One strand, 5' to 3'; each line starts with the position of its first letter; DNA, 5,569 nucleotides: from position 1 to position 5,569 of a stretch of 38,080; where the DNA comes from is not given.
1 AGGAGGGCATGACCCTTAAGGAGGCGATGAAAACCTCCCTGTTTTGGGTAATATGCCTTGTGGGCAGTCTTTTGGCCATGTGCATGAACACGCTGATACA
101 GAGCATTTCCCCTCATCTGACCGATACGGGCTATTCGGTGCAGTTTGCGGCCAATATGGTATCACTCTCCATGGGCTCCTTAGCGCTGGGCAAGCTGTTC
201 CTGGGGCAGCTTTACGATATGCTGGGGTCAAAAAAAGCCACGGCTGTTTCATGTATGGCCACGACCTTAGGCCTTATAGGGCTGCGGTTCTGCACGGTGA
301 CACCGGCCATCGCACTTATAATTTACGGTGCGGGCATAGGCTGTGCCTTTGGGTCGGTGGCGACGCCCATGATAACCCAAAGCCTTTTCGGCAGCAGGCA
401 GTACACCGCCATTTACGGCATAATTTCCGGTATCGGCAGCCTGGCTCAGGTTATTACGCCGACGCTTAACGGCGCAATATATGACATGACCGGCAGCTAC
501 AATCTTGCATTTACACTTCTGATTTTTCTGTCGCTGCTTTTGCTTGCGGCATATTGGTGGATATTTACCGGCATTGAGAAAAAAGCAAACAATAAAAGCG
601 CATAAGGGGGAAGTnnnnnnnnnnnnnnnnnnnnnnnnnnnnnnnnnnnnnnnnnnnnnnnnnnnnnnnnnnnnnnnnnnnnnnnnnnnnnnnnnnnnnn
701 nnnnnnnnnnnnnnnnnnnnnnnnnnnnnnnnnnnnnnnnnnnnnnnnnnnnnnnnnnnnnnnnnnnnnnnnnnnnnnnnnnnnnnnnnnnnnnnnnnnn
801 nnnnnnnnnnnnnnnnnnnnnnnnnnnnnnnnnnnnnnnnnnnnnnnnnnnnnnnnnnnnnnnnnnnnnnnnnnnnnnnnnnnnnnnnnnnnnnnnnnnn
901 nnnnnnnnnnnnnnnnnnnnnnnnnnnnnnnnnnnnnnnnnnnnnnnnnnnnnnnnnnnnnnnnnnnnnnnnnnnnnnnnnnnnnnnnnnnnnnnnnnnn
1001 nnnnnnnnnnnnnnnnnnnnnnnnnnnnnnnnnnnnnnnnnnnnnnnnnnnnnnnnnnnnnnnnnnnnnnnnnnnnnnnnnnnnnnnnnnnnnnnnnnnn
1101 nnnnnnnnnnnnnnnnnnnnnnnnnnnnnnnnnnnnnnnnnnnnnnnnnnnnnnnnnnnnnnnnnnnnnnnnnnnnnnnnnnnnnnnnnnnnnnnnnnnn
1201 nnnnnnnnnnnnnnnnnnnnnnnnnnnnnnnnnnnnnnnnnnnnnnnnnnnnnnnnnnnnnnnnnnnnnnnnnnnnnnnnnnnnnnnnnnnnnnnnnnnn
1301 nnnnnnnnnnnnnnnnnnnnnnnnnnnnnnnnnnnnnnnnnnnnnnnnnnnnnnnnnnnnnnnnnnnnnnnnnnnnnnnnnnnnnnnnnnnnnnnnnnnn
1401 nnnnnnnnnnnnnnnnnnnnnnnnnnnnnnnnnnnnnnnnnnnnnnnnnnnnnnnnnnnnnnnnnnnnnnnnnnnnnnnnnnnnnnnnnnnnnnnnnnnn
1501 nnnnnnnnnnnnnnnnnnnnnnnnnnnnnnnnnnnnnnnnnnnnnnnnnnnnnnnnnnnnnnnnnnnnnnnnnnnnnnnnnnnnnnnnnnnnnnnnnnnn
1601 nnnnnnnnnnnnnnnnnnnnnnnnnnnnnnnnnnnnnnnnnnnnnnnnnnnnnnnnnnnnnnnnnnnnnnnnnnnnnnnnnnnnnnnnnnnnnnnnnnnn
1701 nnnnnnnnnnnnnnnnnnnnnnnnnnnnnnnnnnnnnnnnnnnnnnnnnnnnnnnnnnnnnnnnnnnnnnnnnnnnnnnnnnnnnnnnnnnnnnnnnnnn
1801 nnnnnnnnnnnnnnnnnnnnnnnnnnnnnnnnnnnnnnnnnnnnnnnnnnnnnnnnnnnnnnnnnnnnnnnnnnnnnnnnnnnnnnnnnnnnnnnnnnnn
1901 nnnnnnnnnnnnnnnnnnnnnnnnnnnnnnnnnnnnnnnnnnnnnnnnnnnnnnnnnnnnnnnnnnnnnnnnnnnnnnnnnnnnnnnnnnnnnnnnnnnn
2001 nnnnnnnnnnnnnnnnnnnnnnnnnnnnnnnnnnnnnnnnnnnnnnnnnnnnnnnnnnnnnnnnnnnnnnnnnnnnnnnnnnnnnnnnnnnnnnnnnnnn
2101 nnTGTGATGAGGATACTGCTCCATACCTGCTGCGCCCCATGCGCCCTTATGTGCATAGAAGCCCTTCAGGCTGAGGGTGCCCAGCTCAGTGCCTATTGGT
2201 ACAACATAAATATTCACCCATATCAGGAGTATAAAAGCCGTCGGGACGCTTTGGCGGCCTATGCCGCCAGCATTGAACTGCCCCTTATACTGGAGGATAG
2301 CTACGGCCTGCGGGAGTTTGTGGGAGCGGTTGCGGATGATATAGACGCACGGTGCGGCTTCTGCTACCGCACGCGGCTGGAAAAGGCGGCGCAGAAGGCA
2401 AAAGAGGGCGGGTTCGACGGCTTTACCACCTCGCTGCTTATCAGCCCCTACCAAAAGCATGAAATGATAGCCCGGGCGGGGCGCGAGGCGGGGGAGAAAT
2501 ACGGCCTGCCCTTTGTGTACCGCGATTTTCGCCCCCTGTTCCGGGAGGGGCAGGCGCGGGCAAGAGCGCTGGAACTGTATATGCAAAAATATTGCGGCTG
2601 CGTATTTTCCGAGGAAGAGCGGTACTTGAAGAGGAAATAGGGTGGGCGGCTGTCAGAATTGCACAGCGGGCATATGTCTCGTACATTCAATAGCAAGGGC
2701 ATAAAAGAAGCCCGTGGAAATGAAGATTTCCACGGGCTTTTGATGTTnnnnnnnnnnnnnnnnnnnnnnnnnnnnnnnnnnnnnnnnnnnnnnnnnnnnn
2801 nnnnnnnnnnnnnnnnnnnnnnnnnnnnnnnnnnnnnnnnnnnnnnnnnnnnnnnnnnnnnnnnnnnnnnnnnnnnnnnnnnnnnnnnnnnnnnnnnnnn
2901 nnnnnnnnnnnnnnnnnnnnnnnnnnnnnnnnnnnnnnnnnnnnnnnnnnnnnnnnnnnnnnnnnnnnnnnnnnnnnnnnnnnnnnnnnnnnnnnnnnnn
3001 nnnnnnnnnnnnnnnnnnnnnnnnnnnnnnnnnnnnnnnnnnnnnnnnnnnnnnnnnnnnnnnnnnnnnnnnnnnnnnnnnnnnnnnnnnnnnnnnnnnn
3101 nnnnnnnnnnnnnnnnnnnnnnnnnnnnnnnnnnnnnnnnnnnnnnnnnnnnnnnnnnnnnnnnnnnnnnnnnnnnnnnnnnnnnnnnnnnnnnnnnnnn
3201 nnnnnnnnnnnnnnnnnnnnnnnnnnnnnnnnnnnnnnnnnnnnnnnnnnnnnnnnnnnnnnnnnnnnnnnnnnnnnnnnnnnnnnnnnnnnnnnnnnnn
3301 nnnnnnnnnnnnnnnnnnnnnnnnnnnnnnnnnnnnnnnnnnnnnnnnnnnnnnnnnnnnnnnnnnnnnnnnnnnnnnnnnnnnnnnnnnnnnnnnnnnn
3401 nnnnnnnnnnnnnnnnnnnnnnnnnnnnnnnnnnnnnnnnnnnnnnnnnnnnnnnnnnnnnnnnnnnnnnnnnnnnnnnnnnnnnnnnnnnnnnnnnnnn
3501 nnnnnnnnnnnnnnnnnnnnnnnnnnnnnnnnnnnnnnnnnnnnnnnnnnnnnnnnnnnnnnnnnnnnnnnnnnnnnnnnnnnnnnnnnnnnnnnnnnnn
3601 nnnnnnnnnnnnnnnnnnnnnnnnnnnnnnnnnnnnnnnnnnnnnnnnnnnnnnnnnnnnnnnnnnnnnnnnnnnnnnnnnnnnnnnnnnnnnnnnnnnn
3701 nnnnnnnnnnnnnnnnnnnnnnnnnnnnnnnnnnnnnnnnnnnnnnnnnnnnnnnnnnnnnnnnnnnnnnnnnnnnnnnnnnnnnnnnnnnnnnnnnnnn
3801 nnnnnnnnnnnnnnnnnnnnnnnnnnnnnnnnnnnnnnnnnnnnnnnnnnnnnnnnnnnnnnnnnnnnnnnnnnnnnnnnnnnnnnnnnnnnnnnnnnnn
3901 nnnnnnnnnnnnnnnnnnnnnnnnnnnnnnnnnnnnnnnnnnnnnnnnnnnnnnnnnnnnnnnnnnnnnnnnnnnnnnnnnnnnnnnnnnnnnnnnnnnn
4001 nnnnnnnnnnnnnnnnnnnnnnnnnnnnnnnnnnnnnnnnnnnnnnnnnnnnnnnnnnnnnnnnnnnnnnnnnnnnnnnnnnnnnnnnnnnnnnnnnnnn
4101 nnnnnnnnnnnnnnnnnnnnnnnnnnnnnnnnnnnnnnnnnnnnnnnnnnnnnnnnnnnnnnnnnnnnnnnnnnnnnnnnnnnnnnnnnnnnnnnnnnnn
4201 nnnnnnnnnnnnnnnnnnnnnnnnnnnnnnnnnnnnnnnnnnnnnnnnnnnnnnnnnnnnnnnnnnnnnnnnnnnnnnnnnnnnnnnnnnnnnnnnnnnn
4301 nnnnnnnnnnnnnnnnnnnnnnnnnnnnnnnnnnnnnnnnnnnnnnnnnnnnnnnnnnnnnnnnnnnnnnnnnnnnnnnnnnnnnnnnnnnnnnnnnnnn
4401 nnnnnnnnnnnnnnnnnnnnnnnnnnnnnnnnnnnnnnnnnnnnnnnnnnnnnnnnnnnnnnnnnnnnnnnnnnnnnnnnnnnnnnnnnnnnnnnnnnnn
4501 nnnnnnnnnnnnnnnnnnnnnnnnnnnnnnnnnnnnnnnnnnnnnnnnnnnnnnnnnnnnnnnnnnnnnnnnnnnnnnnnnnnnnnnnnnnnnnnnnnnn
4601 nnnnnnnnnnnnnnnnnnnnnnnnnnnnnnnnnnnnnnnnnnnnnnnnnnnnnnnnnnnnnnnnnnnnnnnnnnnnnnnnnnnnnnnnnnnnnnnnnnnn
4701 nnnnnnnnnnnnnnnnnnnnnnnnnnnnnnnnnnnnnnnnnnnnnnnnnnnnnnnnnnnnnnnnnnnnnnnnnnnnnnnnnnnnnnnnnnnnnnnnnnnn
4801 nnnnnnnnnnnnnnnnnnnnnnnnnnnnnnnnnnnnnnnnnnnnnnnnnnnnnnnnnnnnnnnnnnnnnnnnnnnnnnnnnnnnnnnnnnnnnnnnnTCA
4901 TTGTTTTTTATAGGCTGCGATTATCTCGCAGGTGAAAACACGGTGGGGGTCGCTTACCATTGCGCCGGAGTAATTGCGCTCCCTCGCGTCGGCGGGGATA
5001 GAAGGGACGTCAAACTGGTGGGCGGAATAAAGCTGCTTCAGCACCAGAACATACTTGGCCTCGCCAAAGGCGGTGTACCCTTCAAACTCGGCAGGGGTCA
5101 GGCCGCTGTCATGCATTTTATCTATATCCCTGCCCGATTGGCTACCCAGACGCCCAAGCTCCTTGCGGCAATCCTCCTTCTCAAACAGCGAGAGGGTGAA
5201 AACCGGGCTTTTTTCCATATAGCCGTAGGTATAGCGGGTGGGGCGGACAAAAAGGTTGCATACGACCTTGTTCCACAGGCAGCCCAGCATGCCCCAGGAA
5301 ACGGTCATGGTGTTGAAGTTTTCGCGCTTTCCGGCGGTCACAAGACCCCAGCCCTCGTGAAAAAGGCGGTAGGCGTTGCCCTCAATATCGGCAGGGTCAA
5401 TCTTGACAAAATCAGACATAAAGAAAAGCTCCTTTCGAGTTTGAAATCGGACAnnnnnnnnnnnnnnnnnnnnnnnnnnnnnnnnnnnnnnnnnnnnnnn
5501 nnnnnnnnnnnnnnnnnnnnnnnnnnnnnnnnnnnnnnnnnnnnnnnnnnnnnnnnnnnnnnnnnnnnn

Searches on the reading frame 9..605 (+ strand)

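Call 28: search_protein_families(library=pfam, proteins=[window:9-605:+], max_evalue=0.00001)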
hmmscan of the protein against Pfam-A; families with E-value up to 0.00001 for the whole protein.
window:9-605:+ (198 aa): 1 family
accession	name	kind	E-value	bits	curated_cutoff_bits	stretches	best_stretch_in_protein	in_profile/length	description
PF07690.21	MFS_1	-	4.9e-15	55.7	33.4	1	17-194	2-181/347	Major Facilitator Superfamily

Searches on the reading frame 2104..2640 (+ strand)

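Call 28: search_protein_families(library=pfam, proteins=[window:2104-2640:+], max_evalue=0.00001)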
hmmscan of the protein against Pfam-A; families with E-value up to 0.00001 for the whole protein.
window:2104-2640:+ (178 aa): 1 family
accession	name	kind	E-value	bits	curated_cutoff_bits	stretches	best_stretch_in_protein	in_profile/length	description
PF02677.20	QueH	-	5.5e-59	199.6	23.5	1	4-172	1-175/175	Epoxyqueuosine reductase QueH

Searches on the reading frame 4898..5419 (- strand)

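Call 28: search_protein_families(library=pfam, proteins=[window:4898-5419:-], max_evalue=0.00001)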
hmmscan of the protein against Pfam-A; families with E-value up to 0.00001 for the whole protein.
window:4898-5419:- (173 aa): 1 family
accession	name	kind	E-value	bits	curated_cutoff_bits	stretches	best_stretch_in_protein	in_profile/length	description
PF01613.24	Flavin_Reduct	-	3.5e-08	34.1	27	1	18-117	2-100/153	Flavin reductase like domain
